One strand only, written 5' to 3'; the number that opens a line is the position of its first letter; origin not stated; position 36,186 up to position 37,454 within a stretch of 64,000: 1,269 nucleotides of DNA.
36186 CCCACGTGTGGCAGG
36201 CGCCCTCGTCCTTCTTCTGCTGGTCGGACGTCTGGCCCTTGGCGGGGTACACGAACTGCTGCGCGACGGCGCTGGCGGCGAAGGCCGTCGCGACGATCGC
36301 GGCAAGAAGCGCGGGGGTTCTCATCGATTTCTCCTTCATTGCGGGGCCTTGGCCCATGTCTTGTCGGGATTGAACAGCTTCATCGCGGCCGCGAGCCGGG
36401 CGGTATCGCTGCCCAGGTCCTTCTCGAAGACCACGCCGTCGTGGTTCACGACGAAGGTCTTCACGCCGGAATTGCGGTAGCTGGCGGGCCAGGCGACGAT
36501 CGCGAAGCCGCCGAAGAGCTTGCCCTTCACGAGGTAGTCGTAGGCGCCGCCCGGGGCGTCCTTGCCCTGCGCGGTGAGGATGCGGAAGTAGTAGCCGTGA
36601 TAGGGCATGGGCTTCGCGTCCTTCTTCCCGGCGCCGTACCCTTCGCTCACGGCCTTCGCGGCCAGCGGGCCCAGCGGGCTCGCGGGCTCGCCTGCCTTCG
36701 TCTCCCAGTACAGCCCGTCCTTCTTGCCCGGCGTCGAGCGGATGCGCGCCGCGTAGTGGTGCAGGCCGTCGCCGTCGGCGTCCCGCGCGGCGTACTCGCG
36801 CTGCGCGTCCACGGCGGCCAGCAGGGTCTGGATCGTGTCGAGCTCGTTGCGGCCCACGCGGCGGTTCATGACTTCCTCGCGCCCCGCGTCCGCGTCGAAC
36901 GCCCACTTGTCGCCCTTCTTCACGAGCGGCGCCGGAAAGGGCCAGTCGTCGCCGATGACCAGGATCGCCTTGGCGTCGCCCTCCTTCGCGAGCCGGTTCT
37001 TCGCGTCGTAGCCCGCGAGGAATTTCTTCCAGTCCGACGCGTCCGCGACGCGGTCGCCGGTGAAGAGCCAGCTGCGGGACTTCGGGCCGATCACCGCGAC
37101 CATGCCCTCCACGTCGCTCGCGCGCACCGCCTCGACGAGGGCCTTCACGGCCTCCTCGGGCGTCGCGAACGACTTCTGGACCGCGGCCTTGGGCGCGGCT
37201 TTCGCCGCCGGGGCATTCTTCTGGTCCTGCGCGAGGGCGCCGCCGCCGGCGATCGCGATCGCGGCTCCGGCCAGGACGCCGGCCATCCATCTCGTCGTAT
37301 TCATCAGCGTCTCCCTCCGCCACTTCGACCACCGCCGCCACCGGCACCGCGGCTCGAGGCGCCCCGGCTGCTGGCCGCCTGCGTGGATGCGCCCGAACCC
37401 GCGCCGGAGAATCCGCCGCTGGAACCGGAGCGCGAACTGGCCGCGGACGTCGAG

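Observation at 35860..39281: Envelope module A: OM barrel + DUF3300 + DUF2950 + Gly-zipper protein, one of two paralogous modules in the window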

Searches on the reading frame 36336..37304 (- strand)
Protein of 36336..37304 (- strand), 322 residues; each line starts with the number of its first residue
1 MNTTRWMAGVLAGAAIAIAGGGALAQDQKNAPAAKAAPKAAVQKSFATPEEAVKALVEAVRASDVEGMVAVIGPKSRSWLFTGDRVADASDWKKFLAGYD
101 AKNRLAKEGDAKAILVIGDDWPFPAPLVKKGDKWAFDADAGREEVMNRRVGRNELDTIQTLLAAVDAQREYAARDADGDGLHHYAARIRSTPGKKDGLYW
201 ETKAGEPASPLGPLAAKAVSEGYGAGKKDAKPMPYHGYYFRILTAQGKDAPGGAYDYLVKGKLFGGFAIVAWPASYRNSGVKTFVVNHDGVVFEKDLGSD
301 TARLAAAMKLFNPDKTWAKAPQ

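Call 5: search_protein_families(library=pfam, proteins=[window:36336-37304:-], max_evalue=0.01)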
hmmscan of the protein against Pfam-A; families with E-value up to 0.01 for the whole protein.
window:36336-37304:- (322 aa): 1 family
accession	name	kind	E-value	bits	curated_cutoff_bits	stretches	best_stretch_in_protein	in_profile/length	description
PF11453.13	DUF2950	-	6e-113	377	20.2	1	43-319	1-273/274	Protein of unknown function (DUF2950)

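Call 7: search_protein_families(library=ncbifam, proteins=[window:36336-37304:-], max_evalue=0.01)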
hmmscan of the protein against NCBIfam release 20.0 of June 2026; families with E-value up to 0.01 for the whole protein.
window:36336-37304:- (322 aa): 0 families

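Call 11: search_solved_structures(query=window:36336-37304:-, max_evalue=10, show_alignments=2)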
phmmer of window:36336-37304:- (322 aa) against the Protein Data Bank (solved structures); distinct sequences matched with E-value up to 10: 57.
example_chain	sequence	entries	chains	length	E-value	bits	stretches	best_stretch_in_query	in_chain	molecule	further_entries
6wvs_A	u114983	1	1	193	0.0052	19.4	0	103-134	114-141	DeNovoTIM15 hyperstable de novo TIM barrel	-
9ygv_R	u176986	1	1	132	0.11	15.1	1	185-225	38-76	PsaR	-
9r17_A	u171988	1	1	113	0.78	12.2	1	47-89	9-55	NTF0-DIM1-CAV2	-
8tck_B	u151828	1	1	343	0.82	12.2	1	44-100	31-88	p51 subunit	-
8tcj_B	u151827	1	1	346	0.83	12.1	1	44-100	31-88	p51 subunit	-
8tcl_B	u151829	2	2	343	0.84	12.1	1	44-100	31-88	p51 subunit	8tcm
1s1w_B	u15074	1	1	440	1.1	11.7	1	44-101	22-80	Reverse transcriptase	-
3dmj_B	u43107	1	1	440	1.1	11.7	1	44-101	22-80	p51 RT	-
5c24_B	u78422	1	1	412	1.2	11.7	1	44-100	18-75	HIV-1 REVERSE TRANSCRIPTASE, P51 SUBUNIT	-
4kse_B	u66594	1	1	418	1.2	11.7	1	44-100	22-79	HIV p51 subunit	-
1hys_B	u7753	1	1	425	1.2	11.6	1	44-100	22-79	HIV-1 REVERSE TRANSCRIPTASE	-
1hni_B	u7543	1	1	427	1.2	11.6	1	44-100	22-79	HIV-1 REVERSE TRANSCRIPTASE (SUBUNIT P51)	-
3klf_B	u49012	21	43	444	1.2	11.6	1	44-100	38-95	p51 RT | HIV-1 REVERSE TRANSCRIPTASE P51 subunit | Gag-Pol polyprotein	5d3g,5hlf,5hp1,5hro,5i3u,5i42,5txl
4icl_B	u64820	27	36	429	1.2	11.6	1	44-100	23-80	p51 RT | Gag-Pol polyprotein | HIV-1 REVERSE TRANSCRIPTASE P51 DOMAIN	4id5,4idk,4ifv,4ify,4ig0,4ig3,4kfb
8vb6_B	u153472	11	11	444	1.2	11.6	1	44-100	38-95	HIV-1 reverse transcriptase P51 subunit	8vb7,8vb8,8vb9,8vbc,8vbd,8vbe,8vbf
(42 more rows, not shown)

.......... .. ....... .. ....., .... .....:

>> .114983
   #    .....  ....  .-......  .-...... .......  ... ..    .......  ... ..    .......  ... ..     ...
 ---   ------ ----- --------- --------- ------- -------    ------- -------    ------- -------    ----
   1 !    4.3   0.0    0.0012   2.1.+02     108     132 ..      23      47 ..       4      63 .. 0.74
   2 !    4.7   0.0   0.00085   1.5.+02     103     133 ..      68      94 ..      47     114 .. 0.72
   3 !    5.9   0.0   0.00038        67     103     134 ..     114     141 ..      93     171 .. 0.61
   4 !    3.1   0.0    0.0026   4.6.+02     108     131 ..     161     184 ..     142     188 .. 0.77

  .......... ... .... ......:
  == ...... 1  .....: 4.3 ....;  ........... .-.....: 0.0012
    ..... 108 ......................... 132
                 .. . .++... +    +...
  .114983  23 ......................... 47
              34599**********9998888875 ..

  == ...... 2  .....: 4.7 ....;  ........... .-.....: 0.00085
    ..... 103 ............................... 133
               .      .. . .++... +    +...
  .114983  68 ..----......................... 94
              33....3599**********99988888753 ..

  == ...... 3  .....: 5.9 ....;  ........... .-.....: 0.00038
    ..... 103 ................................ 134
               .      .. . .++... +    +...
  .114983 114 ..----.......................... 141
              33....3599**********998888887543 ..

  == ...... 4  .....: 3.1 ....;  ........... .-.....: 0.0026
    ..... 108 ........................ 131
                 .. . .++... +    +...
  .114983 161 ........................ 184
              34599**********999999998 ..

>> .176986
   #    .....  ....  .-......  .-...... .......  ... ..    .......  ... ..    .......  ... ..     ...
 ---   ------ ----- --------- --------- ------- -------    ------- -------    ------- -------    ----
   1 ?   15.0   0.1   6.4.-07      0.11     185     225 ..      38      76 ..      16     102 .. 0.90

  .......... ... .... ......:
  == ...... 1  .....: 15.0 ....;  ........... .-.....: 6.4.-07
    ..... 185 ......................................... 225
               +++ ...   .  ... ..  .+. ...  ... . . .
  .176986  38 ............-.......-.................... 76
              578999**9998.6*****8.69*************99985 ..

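Call 13: find_homologous_proteins(query=window:36336-37304:-, max_evalue=0.00001)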
Query window:36336-37304:- (322 aa): 7939 proteins with E <= 0.00001 among 8000 candidates; the best 120 are listed.
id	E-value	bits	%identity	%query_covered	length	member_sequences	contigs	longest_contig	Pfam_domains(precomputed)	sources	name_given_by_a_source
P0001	1.0e-209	713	100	100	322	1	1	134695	PF11453.14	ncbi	-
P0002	2.6e-170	584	81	100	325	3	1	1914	PF11453.14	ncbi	-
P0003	3.7e-170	583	81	100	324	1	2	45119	PF11453.14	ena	-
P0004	2.8e-167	574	81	100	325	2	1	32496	PF11453.14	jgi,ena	-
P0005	3.1e-166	571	80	100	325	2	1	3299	PF11453.14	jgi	jgi:Protein of unknown function (DUF2950)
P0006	1.4e-164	565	78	99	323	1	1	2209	PF11453.14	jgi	jgi:hypothetical protein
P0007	1.4e-163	562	78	99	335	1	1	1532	PF11453.14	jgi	jgi:Protein of unknown function (DUF2950)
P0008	1.3e-162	559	78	100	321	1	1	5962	PF11453.14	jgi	jgi:hypothetical protein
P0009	3.2e-160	551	77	99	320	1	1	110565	PF11453.14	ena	-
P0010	1.7e-159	548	76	99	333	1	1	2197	PF11453.14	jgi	jgi:hypothetical protein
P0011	1.5e-158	545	76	99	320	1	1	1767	PF11453.14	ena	-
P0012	2.3e-157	541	74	99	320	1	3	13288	PF11453.14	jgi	jgi:hypothetical protein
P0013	3.0e-157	541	74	99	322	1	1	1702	PF11453.14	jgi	jgi:hypothetical protein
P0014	1.1e-156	539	73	100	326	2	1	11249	PF11453.14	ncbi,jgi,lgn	-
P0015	1.5e-153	529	74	99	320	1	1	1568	PF11453.14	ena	-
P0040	3.2e-142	492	70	99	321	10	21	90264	PF11453.14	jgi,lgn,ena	jgi:hypothetical protein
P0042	3.9e-139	482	68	99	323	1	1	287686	PF11453.14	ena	-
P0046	5.2e-137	475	70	86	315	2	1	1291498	PF11453.14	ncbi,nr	ncbi:MAG: DUF2950 domain-containing protein [Betaproteobacteria bacterium]|nr:DUF2950 domain-contain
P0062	2.3e-132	459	71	87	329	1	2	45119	PF11453.14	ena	-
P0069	2.3e-131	456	65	99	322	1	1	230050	PF11453.14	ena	-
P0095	1.8e-127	443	69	87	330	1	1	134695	PF11453.14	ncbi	-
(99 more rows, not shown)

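Call 15: find_related_loci(query=A1, collection=genome_contigs, flank=10000)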
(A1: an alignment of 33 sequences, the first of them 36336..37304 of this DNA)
Query A1 (322 aa) in genome_contigs; peptide patterns used: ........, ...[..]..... (x = any residue, [..] = any of these).
599 stretches matched a pattern (row limit reached: there are more); 560 encode a relative of the query (tblastn E <= 1e-3); the best 80 are kept; 80 distinct loci.
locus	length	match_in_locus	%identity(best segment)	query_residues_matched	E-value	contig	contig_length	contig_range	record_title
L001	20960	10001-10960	73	1-320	2e-150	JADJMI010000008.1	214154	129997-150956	MAG: Betaproteobacteria bacterium isolate EsbW_18-Q3-R4-48_BATAC.303 tig00010322-10-2135950, whole genome shotgun sequen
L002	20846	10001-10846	71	43-322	2e-129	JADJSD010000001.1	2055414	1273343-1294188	MAG: Betaproteobacteria bacterium isolate Hade_18-Q3-R52-61_BATAC.452 tig00000229-10-20533750, whole genome shotgun sequ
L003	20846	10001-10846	69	40-320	1e-127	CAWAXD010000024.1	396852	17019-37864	MAG: uncultured delta proteobacterium isolate MFD05942.bin.2.221 genome assembly, contig: contig_83439, whole genome sho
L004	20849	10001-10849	66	40-320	2e-126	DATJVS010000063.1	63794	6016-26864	MAG TPA_asm: Usitatibacter sp. isolate SMAG_U15079 k141_377224, whole genome shotgun sequence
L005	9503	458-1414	64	1-321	3e-124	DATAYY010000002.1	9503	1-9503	MAG TPA_asm: Caldimonas sp. isolate SMAG_U5691 k141_2140092, whole genome shotgun sequence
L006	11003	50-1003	65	1-321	2e-124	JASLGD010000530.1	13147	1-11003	MAG: Caldimonas sp. isolate SHSU.bins.403 k141_11942889, whole genome shotgun sequence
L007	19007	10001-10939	60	1-321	2e-121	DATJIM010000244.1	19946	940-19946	MAG TPA_asm: Caldimonas sp. isolate SMAG_U15538 k141_4540096, whole genome shotgun sequence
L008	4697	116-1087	59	1-320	5e-119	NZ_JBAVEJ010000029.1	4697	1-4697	MAG: Sulfuricaulis sp. isolate MFD05944_ilm_asm_bin16 k127_131885, whole genome shotgun sequence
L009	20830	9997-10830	66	43-319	2e-117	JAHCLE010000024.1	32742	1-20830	MAG: Burkholderiales bacterium isolate TGS_PRO46 PRO46_24, whole genome shotgun sequence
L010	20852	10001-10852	61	42-321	1e-114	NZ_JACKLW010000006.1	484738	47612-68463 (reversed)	MAG: Accumulibacter sp. isolate HK-STAS-PROT-102 HK-STAS-PROT-102_6, whole genome shotgun sequence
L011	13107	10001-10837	62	41-317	1e-113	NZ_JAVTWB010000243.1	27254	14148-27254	MAG: Accumulibacter sp. isolate labscale reactor_MAG3 NODE_761_length_27254_cov_122.781977, whole genome shotgun sequenc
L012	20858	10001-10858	60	36-320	3e-113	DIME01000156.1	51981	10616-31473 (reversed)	MAG TPA_asm: Candidatus Accumulibacter vicinus isolate UBA5574 UBA5574_contig_27, whole genome shotgun sequence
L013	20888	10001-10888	58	31-320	4e-113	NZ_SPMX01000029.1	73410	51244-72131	Candidatus Accumulibacter contiguus isolate SBR_L PAO6_binned_c29, whole genome shotgun sequence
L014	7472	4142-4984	59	41-320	3e-113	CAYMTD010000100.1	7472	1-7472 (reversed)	MAG TPA_asm: uncultured Syntrophaceae bacterium isolate binchicken_co274_204 genome assembly, contig: NODE_23555_length_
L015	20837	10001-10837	61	41-319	9e-113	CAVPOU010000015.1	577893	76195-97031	MAG: uncultured delta proteobacterium isolate MFD00032.bin.1.150 genome assembly, contig: contig_3567, whole genome shot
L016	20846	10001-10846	61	40-322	9e-113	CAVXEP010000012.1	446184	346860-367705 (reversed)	MAG: uncultured delta proteobacterium isolate MFD02360.bin.2.146 genome assembly, contig: contig_20748, whole genome sho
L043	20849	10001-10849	57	39-322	1e-107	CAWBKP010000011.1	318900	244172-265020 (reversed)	MAG: uncultured delta proteobacterium isolate MFD02979.bin.2.74 genome assembly, contig: contig_22525, whole genome shot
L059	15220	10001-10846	56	39-319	2e-104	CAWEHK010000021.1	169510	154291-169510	MAG: uncultured delta proteobacterium isolate MFD02979.bin.2.138 genome assembly, contig: contig_19317, whole genome sho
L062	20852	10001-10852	58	35-317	2e-104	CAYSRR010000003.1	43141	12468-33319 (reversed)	MAG TPA_asm: uncultured Streptomycetaceae bacterium isolate SRP344714_co2_10 genome assembly, contig: NODE_2075_length_4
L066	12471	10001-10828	58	42-319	2e-104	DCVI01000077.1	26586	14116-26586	MAG TPA_asm: Syntrophaceae bacterium UBA2192 UBA2192_contig_14461, whole genome shotgun sequence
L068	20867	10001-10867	53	30-319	8e-104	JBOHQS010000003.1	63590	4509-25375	MAG: Candidatus Methylomirabilales bacterium isolate SE1492_maxbin2.bin.0 NODE_11_length_63590_cov_4.039519, whole genom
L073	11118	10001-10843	57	40-320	1e-103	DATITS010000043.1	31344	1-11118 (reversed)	MAG TPA_asm: Desulfobacterales bacterium isolate SMAG_U15961 k141_441030, whole genome shotgun sequence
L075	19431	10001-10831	58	43-319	1e-103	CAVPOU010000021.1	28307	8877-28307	MAG: uncultured delta proteobacterium isolate MFD00032.bin.1.150 genome assembly, contig: contig_54603, whole genome sho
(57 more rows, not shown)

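Call 23: predict_structure(alignment_id=A1)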
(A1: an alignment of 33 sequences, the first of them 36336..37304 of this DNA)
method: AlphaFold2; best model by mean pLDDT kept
length: 322 residues; sequences in the alignment: 33
mean_pLDDT: 74.3   pTM: 0.61
mean pLDDT of the five models: 74.3, 71.7, 69.2, 68.9, 68.9
residues with pLDDT >= 90: 119; 70-90: 88; 50-70: 38; < 50: 77
segments of 3 or more residues with pLDDT < 50: 1-36, 184-210, 218-220, 222-228
pLDDT, mean of each block of 10 residues (from residue 1): 34 36 36 52 94 98 96 93 86 95 95 95 95 96 85 84 75 57 45 35 42 49 45 75 85 76 71 87 90 94 88 92 77
secondary structure, 60 per line:
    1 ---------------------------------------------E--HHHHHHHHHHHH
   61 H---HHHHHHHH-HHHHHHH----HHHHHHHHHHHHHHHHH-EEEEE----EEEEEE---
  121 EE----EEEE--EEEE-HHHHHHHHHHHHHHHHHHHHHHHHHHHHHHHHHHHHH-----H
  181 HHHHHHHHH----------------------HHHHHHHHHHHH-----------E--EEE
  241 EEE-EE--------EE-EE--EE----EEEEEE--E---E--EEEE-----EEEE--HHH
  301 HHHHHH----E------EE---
elements in order: H49-61 H65-72 H74-80 H85-101 E103-107 E112-117 E127-130 E133-136 H138-174 H180-189 H212-223 E238-243 E268-273 E283-286 E292-295 H298-306

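Call 27: fold_search(model_id=the predicted structure, library=pdb)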
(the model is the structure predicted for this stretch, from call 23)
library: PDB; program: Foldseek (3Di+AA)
matches with E <= 10: 216; with E <= 0.001: 0
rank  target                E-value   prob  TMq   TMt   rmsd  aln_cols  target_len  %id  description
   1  5hz7_A                2.3e-02  0.93  0.17  0.12   7.7       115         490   14  High-resolution crystal structure of the minor DNA-binding pilin ComP from Neisseria meningitidis in fusion with MBP (released 2016-05-18)
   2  3gwr_B                3.1e-02  0.97  0.15  0.34   8.9       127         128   21  Crystal structure of Putative calcium/calmodulin-dependent protein kinase type II association domain (YP_315894.1) fro (released 2009-04-14)
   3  2m3k                  1.6e-01  0.30  0.15  0.32   9.9       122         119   18  Global fold of the type IV pilin ComP from Neisseria meningitidis (released 2013-02-13)
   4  2ope_A                1.7e-01  0.75  0.23  0.48   6.8       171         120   10  Crystal structure of the Neisseria meningitidis minor Type IV pilin, PilX, in space group P43 (released 2007-10-23)
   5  6d34_B                1.7e-01  0.38  0.12  0.26  10.0       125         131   15  Apo Crystal Structure of TerC, a Terfestatin Biosynthesis Enzyme (released 2018-06-13)
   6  6wf4                  3.1e-01  0.20  0.12  0.22   9.9       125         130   16  Crystal Structure of TerC Co-crystallized with Polyporic Acid (released 2021-04-07)
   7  2opd_A                3.3e-01  0.30  0.17  0.36  11.9       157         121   12  Structure of the Neisseria meningitidis minor Type IV pilin, PilX (released 2007-10-23)
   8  4qan_A                3.9e-01  0.08  0.17  0.15  21.0       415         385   10  Crystal structure of a cystatin-like protein (RUMGNA_02398) from Ruminococcus gnavus ATCC 29149 at 2.10 A resolution (released 2014-07-23)
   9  3gwr_A                4.6e-01  0.60  0.15  0.35   8.5       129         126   20  Crystal structure of Putative calcium/calmodulin-dependent protein kinase type II association domain (YP_315894.1) fro (released 2009-04-14)
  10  9y6s_9K               4.9e-01  0.05  0.17  0.11  25.0       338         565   12  96-nm repeat of the Leishmania tarentolae doublet microtubule (released 2025-12-17)
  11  2ope_D                6.5e-01  0.60  0.24  0.57   6.2       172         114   10  Crystal structure of the Neisseria meningitidis minor Type IV pilin, PilX, in space group P43 (released 2007-10-23)
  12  1ocv_A                8.1e-01  0.14  0.12  0.26  10.2       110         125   18  the F116W mutant structure of ketosteroid isomerase from Comamonas testosteroni (released 2003-07-24)
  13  9j90_B                8.6e-01  0.23  0.21  0.24   7.8       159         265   10  Crystal structure of Pseudomonas aeruginosa SuhB complexed with Gallic acid in orthorhombic space group (released 2025-08-27)
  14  9qzd_B                9.1e-01  0.16  0.15  0.30   8.7       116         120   17  de novo NTF2-like protein (released 2025-10-22)
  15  4kvh                  1.0e+00  0.16  0.14  0.29   8.1       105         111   11  Crystal structure of ketosteroid isomerase fold protein Hmuk_0747 (released 2013-06-12)
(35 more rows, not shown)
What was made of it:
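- Closest known: Type IV pilins and type II secretion pseudopilins. Same: The best Foldseek matches are minor pilins (call 27).
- Closest known: NTF2-like / SnoaL-like small-molecule and lipid-binding domains. Same: Foldseek matches 3gwr, TerC and ketosteroid isomerases (call 27).
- Its best Foldseek matches are minor type IV pilins and NTF2-like proteins (calls 23, 27). A pilin-like fold in DUF2950 (calls 23, 27).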

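Call 33: find_encoding_contigs(protein=P0001, flank=10000, max_places=3)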
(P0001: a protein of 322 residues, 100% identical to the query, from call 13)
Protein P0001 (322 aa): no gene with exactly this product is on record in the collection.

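Call 34: find_encoding_contigs(protein=P0095, flank=10000, max_places=3)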
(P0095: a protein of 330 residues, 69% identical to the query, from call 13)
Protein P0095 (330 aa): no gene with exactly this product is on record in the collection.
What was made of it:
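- Tried and rejected: The window's own proteins were not on record, so the organism remains unnamed (calls 33, 34).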

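Call 35: find_encoding_contigs(protein=P0003, flank=10000, max_places=2)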
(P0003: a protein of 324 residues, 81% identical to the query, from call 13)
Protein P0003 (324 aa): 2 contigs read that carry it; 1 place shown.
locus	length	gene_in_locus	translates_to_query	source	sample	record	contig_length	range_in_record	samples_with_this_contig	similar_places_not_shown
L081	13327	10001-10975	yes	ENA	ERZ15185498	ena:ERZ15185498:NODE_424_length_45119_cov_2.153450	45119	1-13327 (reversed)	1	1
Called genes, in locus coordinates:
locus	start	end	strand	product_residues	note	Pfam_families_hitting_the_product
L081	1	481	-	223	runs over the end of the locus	-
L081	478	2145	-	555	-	PF00916:Sulfate_transp, PF01740:STAS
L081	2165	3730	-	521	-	PF13091:PLDc_2, PF00614:PLDc (faint), PF13091:PLDc_2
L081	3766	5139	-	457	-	PF02321:OEP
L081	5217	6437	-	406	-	PF25917:BSH_RND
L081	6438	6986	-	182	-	PF11742:DUF3302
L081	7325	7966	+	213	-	PF11604:CusF_Ec (faint)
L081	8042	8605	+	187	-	PF13505:OMP_b-brl, PF01389:OmpA_membrane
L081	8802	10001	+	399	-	PF11737:DUF3300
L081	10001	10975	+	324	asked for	PF11453:DUF2950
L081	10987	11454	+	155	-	-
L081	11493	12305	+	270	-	-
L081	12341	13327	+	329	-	?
